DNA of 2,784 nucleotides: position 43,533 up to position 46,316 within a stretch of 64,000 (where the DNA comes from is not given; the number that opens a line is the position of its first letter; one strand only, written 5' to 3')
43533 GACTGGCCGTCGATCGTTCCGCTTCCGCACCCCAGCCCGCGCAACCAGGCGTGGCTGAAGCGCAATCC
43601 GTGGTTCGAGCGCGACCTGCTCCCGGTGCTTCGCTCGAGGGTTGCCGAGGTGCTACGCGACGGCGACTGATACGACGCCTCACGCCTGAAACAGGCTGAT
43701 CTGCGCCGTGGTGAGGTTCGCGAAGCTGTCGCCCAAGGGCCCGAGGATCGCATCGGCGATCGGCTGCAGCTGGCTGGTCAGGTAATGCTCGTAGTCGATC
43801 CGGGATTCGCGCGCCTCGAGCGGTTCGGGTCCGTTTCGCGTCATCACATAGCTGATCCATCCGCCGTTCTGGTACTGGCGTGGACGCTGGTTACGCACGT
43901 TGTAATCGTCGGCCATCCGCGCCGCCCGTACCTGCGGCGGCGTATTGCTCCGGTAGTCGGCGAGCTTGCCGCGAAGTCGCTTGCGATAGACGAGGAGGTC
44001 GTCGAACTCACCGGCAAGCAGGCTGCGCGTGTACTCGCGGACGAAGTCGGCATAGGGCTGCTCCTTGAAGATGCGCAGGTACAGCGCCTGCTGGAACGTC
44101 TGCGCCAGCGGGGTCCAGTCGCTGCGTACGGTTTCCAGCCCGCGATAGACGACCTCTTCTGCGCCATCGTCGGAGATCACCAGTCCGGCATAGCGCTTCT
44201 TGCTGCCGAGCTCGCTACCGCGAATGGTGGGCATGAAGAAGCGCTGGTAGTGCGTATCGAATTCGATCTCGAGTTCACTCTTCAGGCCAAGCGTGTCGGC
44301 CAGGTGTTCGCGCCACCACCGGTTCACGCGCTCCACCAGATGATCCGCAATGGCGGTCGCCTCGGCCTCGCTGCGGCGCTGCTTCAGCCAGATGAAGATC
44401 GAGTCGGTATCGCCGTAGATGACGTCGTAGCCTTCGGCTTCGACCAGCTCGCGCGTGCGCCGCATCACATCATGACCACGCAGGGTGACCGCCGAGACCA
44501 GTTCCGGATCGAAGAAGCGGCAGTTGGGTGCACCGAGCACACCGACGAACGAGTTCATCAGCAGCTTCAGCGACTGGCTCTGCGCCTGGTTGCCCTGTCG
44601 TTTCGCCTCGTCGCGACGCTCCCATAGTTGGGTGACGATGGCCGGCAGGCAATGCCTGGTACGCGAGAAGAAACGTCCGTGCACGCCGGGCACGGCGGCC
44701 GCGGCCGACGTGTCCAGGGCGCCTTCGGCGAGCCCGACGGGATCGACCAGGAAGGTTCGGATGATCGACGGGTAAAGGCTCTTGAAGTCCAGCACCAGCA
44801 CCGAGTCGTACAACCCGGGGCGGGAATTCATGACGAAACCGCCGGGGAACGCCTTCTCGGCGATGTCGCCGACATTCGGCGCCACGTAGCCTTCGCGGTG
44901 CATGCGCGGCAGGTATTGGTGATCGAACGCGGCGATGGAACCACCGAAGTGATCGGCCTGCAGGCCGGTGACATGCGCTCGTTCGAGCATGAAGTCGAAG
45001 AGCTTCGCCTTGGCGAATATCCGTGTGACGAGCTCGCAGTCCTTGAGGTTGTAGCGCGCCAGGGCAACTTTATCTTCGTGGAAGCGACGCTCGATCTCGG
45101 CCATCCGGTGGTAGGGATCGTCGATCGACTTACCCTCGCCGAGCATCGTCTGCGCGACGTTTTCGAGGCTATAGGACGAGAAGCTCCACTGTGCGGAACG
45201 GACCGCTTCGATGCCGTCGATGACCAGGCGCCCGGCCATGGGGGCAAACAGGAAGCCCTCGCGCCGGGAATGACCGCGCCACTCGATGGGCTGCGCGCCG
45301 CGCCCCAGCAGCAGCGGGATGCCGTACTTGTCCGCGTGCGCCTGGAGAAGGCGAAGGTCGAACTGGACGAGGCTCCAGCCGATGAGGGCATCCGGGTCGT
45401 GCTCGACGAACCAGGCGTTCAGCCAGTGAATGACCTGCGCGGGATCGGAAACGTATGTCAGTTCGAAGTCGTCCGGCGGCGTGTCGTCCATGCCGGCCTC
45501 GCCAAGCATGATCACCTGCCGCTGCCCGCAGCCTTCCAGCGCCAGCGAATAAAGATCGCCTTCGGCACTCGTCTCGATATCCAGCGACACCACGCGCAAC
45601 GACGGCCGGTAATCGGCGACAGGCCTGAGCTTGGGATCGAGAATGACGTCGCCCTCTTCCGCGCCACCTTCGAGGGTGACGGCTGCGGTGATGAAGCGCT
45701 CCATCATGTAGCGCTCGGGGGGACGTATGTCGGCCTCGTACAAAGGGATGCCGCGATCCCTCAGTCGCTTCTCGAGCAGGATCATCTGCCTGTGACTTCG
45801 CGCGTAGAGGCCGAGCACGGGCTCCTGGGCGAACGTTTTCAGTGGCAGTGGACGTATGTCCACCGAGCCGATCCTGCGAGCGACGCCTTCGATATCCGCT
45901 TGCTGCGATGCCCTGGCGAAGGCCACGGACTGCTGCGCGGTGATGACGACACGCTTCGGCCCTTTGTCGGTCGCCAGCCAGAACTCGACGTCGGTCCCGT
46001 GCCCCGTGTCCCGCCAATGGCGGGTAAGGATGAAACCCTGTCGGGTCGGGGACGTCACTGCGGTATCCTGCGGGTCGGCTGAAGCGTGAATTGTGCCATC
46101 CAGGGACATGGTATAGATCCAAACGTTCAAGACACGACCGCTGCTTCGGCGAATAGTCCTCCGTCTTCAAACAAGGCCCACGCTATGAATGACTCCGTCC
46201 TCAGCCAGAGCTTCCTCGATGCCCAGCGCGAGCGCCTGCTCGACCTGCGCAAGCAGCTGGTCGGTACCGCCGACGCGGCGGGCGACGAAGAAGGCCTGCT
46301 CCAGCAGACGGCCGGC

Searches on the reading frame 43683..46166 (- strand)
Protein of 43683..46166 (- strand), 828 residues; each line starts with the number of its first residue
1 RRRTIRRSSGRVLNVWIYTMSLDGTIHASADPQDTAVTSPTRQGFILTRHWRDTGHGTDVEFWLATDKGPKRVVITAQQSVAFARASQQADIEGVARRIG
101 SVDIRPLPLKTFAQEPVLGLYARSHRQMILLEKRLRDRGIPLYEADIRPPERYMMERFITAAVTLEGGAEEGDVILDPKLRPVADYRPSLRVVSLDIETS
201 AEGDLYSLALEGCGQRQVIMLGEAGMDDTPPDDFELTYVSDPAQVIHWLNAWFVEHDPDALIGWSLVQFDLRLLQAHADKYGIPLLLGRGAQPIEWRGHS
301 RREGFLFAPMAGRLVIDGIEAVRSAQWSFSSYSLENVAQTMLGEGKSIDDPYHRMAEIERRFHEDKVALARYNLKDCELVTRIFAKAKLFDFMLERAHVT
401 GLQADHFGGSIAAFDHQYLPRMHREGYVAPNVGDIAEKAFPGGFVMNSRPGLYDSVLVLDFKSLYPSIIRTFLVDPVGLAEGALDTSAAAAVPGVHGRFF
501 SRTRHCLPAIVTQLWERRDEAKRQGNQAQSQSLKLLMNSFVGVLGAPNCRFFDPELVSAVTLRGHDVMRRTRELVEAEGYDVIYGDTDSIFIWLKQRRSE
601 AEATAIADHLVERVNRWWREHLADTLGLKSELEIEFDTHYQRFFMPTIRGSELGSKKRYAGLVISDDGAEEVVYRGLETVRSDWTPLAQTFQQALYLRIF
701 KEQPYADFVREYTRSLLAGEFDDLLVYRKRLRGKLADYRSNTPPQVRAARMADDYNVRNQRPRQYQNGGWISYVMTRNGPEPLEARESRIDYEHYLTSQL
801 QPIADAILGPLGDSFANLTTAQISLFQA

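Call 92: search_protein_families(library=pfam, proteins=[window:43683-46166:-], max_evalue=0.00001)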
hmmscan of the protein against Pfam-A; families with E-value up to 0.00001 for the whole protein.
window:43683-46166:- (828 aa): 3 families
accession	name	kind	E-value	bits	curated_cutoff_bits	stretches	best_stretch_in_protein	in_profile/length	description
PF00136.26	DNA_pol_B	-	5.9e-38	131.2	23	1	418-803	19-445/453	DNA polymerase family B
PF21474.3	DNApolII_N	-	2.5e-19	69.2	25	1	44-79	1-36/36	DNA polymerase II, N-terminal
PF22587.1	DNApolII_insertion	-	1.8e-17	63.5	27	1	80-140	1-61/61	DNA polymerase II, insertion domain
